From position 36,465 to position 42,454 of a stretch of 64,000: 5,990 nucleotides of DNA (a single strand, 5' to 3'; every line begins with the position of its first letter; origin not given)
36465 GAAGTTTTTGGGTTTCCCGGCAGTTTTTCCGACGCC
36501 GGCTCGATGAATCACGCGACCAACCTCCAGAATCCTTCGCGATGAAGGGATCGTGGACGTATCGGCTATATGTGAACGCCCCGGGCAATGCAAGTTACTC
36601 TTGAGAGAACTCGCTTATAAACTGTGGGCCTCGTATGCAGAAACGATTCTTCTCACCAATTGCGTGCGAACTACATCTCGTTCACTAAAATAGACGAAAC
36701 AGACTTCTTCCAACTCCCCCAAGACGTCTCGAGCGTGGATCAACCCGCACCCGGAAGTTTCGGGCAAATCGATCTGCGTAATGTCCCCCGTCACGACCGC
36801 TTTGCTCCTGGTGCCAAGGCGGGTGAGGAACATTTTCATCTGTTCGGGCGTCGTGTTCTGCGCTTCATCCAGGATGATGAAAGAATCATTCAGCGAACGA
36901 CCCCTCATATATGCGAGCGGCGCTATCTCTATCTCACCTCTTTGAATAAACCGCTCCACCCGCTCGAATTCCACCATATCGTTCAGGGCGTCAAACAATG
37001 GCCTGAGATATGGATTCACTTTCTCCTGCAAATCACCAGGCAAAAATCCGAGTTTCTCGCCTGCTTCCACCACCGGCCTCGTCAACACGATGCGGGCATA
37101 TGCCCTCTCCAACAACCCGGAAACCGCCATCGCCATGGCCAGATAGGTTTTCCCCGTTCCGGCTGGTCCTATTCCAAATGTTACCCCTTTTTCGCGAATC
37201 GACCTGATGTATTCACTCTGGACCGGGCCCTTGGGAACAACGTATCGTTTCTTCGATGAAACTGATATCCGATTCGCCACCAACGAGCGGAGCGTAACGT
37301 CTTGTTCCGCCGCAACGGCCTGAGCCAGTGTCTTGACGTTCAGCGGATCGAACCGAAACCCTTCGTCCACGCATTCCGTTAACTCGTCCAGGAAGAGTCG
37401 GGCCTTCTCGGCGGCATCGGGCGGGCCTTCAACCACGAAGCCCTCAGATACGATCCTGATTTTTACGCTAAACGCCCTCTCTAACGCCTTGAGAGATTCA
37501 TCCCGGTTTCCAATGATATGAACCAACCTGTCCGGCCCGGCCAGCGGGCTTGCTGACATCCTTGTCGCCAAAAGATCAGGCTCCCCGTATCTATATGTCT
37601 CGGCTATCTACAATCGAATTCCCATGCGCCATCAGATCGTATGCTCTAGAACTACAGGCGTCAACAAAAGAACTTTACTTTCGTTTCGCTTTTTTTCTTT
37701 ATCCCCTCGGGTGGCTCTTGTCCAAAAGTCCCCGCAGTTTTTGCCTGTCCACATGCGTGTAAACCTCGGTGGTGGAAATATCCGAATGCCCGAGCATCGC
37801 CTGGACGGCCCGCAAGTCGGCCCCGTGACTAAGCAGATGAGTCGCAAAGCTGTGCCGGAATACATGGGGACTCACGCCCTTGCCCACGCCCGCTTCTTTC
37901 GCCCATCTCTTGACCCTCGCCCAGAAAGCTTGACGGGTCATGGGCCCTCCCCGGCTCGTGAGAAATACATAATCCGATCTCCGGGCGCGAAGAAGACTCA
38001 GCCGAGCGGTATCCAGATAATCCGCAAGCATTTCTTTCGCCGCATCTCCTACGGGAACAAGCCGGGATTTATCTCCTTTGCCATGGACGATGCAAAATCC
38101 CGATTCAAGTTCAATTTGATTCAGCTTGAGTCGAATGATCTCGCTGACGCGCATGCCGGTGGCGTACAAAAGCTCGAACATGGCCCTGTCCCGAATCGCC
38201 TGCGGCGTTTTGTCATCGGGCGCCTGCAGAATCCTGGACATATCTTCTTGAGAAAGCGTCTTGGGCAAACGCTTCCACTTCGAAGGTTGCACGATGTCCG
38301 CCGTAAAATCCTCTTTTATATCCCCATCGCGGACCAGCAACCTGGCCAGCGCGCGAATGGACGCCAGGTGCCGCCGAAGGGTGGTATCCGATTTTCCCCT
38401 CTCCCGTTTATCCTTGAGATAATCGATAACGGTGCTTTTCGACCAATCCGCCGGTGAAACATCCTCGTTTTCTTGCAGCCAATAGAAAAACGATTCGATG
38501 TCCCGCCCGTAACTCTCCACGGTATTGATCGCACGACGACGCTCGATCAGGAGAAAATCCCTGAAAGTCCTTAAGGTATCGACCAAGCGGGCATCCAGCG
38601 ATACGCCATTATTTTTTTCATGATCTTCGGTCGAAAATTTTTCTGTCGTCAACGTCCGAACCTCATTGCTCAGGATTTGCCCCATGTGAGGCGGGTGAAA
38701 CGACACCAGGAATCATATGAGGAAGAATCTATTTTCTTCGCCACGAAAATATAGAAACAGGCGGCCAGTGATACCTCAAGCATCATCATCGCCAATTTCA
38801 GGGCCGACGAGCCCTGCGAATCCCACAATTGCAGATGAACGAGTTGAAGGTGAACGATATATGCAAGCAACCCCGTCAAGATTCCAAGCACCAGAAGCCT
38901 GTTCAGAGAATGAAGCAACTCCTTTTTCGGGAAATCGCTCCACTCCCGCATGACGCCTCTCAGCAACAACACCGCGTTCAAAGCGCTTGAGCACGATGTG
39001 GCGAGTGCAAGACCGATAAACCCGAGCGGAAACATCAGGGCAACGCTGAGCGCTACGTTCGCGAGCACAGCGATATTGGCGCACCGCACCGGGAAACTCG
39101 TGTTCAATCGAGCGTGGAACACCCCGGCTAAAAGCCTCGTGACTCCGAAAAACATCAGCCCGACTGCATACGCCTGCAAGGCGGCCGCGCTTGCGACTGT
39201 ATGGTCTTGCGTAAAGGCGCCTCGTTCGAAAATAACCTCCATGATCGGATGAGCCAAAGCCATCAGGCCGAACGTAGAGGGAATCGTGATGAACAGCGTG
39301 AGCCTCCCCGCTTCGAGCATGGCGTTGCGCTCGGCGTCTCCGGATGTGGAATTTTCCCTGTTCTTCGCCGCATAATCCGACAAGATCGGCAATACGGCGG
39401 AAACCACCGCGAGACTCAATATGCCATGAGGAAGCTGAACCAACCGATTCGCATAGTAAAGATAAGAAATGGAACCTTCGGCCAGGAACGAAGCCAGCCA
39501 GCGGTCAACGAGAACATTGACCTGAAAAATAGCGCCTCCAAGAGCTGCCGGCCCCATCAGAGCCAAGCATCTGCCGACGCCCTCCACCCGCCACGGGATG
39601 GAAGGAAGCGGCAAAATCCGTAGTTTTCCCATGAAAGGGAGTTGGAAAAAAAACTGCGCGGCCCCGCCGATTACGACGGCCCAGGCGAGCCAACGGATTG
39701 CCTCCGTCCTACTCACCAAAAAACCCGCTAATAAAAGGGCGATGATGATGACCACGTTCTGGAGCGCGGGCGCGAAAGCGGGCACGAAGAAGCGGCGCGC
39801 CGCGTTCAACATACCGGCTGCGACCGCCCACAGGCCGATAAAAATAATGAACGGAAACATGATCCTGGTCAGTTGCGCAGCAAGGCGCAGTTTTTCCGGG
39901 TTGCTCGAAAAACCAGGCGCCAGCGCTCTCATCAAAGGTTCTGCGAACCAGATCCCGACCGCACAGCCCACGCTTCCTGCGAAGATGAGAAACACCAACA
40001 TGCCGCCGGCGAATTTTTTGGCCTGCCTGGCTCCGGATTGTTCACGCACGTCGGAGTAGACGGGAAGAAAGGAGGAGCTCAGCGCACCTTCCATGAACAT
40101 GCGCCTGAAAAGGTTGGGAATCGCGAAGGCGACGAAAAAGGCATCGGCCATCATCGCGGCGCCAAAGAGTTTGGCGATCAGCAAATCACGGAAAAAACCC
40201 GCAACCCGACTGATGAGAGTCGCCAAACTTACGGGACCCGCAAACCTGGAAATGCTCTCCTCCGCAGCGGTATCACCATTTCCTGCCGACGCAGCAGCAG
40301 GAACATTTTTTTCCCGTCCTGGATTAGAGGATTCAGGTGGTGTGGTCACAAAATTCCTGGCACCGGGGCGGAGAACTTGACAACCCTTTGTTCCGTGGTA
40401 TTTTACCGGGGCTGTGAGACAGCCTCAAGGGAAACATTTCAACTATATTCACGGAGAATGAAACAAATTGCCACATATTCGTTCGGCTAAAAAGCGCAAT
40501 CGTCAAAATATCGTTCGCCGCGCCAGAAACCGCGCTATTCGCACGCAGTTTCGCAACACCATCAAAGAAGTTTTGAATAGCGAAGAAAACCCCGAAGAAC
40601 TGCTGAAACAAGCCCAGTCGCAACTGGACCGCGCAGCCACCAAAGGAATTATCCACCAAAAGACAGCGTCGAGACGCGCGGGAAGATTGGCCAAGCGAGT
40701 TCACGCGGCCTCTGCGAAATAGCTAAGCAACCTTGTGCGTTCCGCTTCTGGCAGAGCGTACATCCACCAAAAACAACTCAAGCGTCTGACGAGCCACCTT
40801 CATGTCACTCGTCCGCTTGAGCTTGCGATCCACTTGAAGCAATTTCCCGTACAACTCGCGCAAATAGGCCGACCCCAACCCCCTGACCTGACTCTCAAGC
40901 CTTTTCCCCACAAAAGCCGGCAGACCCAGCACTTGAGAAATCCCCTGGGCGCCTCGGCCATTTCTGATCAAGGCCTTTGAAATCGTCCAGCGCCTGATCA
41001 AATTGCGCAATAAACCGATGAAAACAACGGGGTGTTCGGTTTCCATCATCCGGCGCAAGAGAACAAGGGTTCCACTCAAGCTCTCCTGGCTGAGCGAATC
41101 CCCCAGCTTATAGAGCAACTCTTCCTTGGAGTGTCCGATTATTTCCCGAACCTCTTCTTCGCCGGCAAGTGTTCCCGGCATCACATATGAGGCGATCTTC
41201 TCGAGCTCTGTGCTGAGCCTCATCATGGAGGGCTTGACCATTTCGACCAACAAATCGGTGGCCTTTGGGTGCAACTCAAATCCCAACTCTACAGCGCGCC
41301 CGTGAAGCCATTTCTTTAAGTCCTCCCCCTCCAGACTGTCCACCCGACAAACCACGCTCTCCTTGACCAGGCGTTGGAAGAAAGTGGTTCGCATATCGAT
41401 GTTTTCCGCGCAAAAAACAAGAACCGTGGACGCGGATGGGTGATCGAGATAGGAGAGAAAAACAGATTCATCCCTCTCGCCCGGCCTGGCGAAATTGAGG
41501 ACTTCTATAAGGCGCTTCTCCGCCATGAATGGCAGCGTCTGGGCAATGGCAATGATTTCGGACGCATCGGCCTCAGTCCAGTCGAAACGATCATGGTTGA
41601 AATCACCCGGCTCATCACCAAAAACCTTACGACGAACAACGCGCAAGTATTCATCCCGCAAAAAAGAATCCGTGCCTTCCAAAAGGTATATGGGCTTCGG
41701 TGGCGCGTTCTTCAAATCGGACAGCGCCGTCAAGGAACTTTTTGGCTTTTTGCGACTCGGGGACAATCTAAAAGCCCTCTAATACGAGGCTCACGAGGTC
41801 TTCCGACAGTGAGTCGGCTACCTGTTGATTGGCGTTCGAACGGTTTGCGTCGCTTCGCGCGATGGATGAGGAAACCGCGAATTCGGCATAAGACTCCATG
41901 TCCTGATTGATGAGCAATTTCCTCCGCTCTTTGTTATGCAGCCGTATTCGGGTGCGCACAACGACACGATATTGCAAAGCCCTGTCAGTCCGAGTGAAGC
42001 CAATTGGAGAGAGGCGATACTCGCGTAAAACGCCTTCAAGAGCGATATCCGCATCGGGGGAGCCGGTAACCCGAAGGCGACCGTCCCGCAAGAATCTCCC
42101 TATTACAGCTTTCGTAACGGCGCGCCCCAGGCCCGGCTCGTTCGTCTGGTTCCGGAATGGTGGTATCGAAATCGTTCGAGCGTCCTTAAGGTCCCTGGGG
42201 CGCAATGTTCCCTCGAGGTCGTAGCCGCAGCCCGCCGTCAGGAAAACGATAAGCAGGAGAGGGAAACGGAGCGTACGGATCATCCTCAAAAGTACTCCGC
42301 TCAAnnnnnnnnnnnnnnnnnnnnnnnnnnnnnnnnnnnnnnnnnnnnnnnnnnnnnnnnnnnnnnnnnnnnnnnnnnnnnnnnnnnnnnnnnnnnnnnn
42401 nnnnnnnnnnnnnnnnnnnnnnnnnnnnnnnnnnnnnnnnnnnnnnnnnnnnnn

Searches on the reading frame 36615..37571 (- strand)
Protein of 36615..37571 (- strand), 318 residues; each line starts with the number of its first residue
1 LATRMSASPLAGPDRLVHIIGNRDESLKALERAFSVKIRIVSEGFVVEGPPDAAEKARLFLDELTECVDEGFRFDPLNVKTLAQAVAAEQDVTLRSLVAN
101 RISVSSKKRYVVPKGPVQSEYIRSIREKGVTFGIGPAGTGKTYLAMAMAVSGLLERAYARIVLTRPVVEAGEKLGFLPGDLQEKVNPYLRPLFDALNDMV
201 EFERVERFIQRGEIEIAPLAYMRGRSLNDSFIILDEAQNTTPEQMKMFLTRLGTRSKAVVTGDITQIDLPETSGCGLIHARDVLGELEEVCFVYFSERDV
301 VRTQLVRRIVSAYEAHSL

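Call 63: search_protein_families(library=pfam, proteins=[window:36615-37571:-], max_evalue=0.0001)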
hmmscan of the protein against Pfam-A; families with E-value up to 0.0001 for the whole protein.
window:36615-37571:- (318 aa): 3 families
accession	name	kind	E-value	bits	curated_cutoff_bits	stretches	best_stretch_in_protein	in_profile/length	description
PF02562.22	PhoH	-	2.4e-89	298.7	27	1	111-314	2-205/205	PhoH-like protein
PF13604.12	AAA_30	-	1.8e-06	28.3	27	1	117-268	5-129/191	AAA domain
PF13245.12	AAA_19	-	2.5e-05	24.9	25.1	0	118-267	1-129/134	AAA domain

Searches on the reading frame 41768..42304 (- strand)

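Call 64: search_protein_families(library=pfam, proteins=[window:41768-42304:-], max_evalue=0.0001)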
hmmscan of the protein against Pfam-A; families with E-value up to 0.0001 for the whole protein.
window:41768-42304:- (178 aa): 1 family
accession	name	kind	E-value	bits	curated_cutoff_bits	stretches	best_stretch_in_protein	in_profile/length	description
PF04390.17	LptE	-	7.2e-15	56.1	23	1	43-171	2-115/118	Lipopolysaccharide-assembly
